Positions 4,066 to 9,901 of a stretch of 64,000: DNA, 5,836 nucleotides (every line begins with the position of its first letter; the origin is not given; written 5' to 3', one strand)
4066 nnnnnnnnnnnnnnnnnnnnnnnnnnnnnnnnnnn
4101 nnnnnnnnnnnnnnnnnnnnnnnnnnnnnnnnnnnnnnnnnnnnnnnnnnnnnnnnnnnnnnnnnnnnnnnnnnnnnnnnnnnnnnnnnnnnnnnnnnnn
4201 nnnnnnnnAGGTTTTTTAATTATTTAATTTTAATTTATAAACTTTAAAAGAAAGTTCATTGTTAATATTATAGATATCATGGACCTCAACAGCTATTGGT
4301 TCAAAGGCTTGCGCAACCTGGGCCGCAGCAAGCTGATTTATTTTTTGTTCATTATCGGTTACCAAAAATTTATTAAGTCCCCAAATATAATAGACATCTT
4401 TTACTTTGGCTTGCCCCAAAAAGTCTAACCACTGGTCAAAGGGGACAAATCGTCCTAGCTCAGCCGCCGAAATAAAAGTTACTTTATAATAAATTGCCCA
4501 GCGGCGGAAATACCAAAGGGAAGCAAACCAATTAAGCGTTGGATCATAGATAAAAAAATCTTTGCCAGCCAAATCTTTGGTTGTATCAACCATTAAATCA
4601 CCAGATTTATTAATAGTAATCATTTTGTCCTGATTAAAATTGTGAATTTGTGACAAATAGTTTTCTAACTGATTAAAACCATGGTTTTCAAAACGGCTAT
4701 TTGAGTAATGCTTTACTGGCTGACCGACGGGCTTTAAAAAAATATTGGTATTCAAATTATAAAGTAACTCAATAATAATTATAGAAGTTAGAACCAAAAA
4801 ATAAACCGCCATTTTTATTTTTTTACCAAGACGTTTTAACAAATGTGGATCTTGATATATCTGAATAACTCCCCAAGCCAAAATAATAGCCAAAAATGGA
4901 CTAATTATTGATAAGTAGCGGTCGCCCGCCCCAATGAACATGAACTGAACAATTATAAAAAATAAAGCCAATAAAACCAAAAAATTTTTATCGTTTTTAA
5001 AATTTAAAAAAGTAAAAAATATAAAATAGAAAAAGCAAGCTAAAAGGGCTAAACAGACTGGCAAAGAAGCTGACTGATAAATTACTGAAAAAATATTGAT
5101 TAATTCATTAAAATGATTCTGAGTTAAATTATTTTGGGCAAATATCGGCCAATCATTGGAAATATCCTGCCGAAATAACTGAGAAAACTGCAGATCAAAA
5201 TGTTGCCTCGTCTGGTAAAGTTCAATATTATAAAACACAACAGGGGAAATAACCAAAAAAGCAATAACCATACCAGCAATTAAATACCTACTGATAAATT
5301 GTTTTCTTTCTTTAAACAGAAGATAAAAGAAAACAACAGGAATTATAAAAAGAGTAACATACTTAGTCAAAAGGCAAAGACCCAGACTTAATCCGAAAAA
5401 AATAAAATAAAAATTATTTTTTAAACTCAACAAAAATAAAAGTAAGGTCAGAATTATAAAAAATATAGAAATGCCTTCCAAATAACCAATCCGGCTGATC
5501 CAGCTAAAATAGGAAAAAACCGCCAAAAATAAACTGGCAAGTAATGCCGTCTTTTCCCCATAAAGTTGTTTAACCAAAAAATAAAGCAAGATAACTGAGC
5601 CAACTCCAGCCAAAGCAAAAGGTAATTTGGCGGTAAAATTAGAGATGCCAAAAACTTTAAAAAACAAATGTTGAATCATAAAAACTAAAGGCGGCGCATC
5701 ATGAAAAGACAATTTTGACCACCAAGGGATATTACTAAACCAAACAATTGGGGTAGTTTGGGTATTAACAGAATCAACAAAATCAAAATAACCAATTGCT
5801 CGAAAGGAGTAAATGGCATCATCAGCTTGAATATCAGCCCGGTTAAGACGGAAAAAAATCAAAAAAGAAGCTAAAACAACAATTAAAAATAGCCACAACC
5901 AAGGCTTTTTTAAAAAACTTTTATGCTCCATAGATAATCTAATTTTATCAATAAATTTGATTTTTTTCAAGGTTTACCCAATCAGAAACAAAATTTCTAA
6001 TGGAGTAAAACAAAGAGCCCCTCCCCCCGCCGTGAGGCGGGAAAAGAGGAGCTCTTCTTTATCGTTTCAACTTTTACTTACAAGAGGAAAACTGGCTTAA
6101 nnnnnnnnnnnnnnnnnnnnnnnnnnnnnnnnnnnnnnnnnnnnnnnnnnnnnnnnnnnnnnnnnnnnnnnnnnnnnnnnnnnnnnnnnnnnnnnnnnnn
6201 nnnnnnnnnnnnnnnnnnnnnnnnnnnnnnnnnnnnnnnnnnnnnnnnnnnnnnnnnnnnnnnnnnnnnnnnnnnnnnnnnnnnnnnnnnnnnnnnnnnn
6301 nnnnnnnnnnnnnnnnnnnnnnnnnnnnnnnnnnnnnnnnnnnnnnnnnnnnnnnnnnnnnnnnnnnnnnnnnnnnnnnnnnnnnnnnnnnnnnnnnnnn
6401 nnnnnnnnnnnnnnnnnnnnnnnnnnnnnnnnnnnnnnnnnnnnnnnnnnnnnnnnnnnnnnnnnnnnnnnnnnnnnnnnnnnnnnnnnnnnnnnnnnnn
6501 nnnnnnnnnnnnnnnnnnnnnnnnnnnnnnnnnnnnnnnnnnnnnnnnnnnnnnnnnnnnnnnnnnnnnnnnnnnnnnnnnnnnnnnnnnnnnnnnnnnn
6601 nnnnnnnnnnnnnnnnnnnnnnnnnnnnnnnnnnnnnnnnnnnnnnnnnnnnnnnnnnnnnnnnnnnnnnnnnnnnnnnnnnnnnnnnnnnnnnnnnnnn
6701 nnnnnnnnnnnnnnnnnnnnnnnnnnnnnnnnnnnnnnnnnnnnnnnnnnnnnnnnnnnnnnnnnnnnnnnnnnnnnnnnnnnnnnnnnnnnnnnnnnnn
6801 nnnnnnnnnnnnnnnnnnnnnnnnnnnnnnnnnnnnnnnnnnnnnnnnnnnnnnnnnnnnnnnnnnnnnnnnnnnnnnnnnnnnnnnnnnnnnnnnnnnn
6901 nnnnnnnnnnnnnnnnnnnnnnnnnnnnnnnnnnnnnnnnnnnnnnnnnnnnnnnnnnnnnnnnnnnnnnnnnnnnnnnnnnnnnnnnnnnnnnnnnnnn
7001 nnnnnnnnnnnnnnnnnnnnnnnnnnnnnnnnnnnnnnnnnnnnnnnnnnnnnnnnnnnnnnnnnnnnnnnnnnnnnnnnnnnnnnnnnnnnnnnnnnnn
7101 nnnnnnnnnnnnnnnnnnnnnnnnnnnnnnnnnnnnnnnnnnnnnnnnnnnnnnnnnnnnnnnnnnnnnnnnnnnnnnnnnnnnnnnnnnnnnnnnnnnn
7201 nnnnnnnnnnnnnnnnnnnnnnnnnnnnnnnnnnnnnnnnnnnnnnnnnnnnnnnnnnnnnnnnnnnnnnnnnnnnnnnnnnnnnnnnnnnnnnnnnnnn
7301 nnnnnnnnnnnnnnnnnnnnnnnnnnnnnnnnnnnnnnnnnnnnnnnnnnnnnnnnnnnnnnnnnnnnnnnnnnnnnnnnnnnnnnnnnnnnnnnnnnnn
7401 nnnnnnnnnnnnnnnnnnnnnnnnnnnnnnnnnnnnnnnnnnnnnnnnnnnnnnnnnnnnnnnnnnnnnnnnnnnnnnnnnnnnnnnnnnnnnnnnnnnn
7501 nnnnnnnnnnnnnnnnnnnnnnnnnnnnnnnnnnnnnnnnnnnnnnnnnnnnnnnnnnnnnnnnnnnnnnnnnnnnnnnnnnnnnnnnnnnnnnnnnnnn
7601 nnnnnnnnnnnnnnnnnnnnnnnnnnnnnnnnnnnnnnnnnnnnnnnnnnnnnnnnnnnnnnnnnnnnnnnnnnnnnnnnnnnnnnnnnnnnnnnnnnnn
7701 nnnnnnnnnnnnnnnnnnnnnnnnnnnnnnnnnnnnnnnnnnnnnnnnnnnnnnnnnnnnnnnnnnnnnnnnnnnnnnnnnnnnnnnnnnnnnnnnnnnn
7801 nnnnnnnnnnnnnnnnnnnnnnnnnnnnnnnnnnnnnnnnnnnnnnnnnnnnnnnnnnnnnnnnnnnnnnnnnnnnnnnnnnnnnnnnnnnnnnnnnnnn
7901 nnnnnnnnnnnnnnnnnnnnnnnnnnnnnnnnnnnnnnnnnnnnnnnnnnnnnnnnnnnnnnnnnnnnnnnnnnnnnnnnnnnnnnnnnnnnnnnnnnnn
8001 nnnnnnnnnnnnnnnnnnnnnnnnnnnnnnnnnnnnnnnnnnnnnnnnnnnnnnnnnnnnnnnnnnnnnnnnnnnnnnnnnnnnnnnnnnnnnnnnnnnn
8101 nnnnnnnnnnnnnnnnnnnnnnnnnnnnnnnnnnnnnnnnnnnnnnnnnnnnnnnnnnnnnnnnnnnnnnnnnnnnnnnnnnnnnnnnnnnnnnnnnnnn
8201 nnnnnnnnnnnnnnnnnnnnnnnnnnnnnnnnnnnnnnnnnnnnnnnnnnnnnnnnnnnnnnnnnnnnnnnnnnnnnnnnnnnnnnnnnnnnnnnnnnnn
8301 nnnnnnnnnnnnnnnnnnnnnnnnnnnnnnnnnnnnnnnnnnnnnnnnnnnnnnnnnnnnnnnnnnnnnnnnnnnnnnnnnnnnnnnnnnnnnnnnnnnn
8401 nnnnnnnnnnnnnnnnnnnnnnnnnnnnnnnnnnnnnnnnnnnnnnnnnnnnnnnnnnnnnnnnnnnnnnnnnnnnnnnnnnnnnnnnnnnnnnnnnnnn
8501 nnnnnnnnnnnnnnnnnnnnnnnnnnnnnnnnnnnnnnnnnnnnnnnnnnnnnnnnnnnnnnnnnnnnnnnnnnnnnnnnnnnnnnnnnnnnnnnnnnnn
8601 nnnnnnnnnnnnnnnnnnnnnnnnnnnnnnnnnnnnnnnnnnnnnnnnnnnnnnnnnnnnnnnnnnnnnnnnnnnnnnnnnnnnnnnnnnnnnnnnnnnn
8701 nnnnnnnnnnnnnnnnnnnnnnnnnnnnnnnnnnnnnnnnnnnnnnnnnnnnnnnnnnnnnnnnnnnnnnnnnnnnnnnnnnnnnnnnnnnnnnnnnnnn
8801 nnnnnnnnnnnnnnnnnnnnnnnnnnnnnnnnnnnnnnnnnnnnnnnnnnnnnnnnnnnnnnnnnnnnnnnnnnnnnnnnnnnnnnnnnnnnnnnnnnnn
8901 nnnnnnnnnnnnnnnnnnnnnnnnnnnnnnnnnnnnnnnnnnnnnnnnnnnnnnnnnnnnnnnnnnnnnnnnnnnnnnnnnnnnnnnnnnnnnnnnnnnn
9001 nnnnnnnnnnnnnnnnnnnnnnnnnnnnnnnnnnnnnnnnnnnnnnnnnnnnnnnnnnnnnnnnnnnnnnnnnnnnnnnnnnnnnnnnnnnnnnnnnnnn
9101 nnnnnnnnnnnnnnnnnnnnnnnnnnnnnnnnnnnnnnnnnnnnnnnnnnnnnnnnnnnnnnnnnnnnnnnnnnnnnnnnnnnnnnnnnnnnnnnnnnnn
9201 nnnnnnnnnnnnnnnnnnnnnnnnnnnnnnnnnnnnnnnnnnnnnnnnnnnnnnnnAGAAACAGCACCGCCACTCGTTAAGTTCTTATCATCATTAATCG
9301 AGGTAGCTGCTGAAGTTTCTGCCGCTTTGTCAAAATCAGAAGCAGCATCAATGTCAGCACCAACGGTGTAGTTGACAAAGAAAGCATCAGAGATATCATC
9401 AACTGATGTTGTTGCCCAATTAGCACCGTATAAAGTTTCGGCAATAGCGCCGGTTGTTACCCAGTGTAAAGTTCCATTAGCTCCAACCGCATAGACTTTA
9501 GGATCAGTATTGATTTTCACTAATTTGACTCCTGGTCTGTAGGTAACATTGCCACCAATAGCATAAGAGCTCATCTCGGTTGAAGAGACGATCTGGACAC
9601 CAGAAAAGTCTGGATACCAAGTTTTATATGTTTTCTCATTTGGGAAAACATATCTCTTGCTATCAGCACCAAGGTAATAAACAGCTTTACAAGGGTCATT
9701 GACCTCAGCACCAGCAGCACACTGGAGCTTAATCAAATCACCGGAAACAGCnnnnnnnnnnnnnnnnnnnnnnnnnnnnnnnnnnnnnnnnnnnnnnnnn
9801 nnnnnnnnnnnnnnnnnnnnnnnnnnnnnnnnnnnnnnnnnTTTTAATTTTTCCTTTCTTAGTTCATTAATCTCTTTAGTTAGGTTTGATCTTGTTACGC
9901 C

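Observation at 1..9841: Candidate surface-protein glycosylation neighbourhood: two PMT/ArnT-like GT-C paralogs, a TPR protein, GT4, B12-radical SAM and a 1246-aa Ser/Thr-rich secreted protein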

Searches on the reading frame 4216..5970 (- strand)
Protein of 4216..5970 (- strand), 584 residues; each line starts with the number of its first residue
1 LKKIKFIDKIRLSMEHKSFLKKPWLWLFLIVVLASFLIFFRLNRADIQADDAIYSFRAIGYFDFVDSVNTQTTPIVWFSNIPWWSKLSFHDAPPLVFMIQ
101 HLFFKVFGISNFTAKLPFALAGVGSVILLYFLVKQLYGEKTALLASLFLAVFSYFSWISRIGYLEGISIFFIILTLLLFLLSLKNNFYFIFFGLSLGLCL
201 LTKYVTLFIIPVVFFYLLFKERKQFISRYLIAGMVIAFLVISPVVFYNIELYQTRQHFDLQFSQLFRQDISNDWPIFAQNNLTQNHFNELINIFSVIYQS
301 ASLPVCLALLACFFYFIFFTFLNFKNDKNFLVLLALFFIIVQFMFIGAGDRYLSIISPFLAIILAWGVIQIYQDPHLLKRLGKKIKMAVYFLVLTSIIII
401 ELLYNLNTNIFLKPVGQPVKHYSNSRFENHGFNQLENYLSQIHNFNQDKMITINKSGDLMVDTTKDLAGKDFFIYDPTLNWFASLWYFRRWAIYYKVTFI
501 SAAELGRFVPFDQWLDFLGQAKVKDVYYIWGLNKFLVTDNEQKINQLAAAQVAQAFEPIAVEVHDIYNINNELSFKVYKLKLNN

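Call 8: search_protein_families(library=pfam, proteins=[window:4216-5970:-], max_evalue=0.01)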
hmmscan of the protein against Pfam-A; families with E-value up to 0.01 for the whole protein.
window:4216-5970:- (584 aa): 2 families
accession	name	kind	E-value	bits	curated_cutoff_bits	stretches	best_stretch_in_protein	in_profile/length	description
PF13231.12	PMT_2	-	7.9e-24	85.1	26.1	1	91-247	1-160/160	Dolichyl-phosphate-mannose-protein mannosyltransferase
PF02366.24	PMT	-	1.6e-10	41.4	22.7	1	104-247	74-233/245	Dolichyl-phosphate-mannose-protein mannosyltransferase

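Call 9: search_protein_families(library=ncbifam, proteins=[window:4216-5970:-], max_evalue=0.01)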
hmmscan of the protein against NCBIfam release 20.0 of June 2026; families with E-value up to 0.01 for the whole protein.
window:4216-5970:- (584 aa): 3 families
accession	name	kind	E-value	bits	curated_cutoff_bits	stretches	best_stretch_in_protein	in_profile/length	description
TIGR03663.1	TIGR03663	subfamily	2e-05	23.8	126.25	1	94-339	53-304/435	flippase activity-associated protein Agl23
TIGR04154.1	archaeo_STT3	subfamily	0.00019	20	450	1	117-184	101-171/831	oligosaccharyl transferase, archaeosortase A system-associated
NF052499.1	MnslTaseMT1671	equivalog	0.00061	18.3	900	1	84-263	69-255/523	mannosyltransferase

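Call 22: search_solved_structures(query=window:4216-5970:-, max_evalue=1)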
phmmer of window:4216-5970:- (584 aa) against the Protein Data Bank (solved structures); distinct sequences matched with E-value up to 1: 1.
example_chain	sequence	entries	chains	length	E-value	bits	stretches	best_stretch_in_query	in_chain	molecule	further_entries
5ezm_A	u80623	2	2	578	0.043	15.8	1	84-251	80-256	4-amino-4-deoxy-L-arabinose transferase or related glycosyltransferases of PMT family | 4-amino-4-deoxy-L-arabinose (L-Ara4N) transferase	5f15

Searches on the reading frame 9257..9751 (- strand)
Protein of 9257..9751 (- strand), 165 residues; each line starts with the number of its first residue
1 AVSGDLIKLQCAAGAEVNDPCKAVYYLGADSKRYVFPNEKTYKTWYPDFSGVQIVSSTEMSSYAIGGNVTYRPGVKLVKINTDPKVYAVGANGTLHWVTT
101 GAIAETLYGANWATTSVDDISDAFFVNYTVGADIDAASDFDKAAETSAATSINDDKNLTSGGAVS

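Call 79: predict_structure(alignment_id=A5)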
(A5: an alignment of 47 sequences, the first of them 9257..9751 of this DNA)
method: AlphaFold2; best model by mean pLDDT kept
length: 165 residues; sequences in the alignment: 47
mean_pLDDT: 95.1   pTM: 0.87
mean pLDDT of the five models: 95.1, 95.0, 94.7, 94.3, 93.9
residues with pLDDT >= 90: 157; 70-90: 3; 50-70: 2; < 50: 3
segments of 3 or more residues with pLDDT < 50: 163-165
pLDDT, mean of each block of 10 residues (from residue 1): 97 92 97 97 98 97 97 98 97 98 98 96 95 98 97 93 47
secondary structure, 60 per line:
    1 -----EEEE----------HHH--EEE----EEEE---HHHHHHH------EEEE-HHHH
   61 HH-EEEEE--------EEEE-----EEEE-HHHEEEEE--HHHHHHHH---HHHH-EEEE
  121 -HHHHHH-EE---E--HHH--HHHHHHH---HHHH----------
elements in order: E6-9 E25-27 E32-35 H39-45 E52-55 H57-62 E64-68 E77-80 E86-89 E94-98 H101-108 H112-115 E117-120 H122-127 H142-148 H152-155

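Call 82: fold_search(model_id=the predicted structure, library=pdb)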
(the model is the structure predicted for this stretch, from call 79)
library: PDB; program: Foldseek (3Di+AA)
matches with E <= 10: 120; with E <= 0.001: 0
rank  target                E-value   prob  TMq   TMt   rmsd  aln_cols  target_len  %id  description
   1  3x3n                  1.4e-02  0.77  0.28  0.13  18.2       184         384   10  Crystal structure of EccB1 of Mycobacterium tuberculosis in spacegroup P21 (released 2015-12-09)
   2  7nps_B1               1.7e-02  0.69  0.29  0.14  12.3       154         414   10  Structure of the periplasmic assembly from the ESX-5 inner membrane complex, C1 model (released 2021-05-26)
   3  7np7_B4               2.2e-02  0.75  0.30  0.13  12.3       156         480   12  Structure of an intact ESX-5 inner membrane complex, Composite C1 model (released 2021-06-02)
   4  4kk7                  3.9e-02  0.44  0.27  0.14  13.2       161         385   10  Structure of EccB1 from the type VII (ESX-1) secretion system of Mycobacterium tuberculosis. (released 2013-06-19)
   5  7np7_B1               4.4e-02  0.54  0.30  0.13  12.4       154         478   11  Structure of an intact ESX-5 inner membrane complex, Composite C1 model (released 2021-06-02)
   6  5ebd                  4.7e-02  0.63  0.32  0.16  12.6       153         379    8  Crystal structure of EccB1 of Mycobacterium tuberculosis in spacegroup P21 (state IV) (released 2016-02-17)
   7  7nps_B4               4.7e-02  0.63  0.31  0.15  12.2       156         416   12  Structure of the periplasmic assembly from the ESX-5 inner membrane complex, C1 model (released 2021-05-26)
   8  3x3m                  5.7e-02  0.41  0.28  0.14  13.1       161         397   10  Crystal structure of EccB1 of Mycobacterium tuberculosis in spacegroup P212121 (released 2015-12-09)
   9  5ebc                  8.3e-02  0.35  0.28  0.14  13.4       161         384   11  Crystal structure of EccB1 of Mycobacterium tuberculosis in spacegroup P21 (state III) (released 2016-02-17)
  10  5cyu                  1.1e-01  0.41  0.30  0.15  14.0       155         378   10  Structure of the soluble domain of EccB1 from the Mycobacterium smegmatis ESX-1 secretion system. (released 2015-08-12)
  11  8gqe_A                5.5e-01  0.04  0.14  0.08  14.2       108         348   12  Crystal structure of the W285A mutant of UVR8 in complex with RUP2 (released 2022-09-14)
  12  8eqv_A                7.5e-01  0.03  0.12  0.07  11.6       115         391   10  Cryo-EM structure of PRC2 in complex with the long isoform of AEBP2 (released 2024-07-31)
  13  6sgy_A                8.0e-01  0.13  0.30  0.15  13.0       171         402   12  Structure of EccB3 dimer from the ESX-3 core complex (released 2019-10-09)
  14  6zrd_A                9.0e-01  0.03  0.12  0.07  11.4       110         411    9  STRUCTURE OF THE HUMAN RBAP48 in complex with a macrocyclic peptide cyclized via a xylene linker attached to two cyste (released 2020-12-02)
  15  5gxi_A                1.2e+00  0.06  0.18  0.06  12.2       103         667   11  Structure of the Gemin5 WD40 domain in complex with AAUUUUUGAG (released 2016-10-26)
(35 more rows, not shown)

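Call 109: search_protein_representatives(protein=window:9257-9751:-)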
Query: 165 residues. Proteins with E-value up to 0.001 (for the whole library): 4090; up to 1e-10: 3323; up to 1e-30: 1279. The best 150 are listed.
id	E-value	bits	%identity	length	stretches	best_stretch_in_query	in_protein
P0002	2.7e-89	313.3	88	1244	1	1-165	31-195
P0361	3.7e-87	306.3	51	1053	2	14-162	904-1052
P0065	2.1e-77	274.7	81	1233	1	1-163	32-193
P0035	5.8e-74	263.5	78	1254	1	2-164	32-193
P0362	7.8e-74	263.0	75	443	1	2-163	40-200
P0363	6.2e-66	237.4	67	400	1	1-160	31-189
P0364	4.3e-64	231.4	69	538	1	1-158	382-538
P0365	2.1e-63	229.1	66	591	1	5-160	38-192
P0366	8.6e-62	223.9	44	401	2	20-161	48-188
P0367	1.0e-61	223.7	47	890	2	23-155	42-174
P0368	2.8e-61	222.3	66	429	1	4-158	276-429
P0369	4.8e-60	218.2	66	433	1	11-162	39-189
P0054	6.2e-59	214.6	64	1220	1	1-164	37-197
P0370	7.2e-59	214.4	64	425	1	2-158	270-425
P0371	9.2e-59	214.1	69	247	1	1-163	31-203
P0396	1.9e-51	190.3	61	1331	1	9-164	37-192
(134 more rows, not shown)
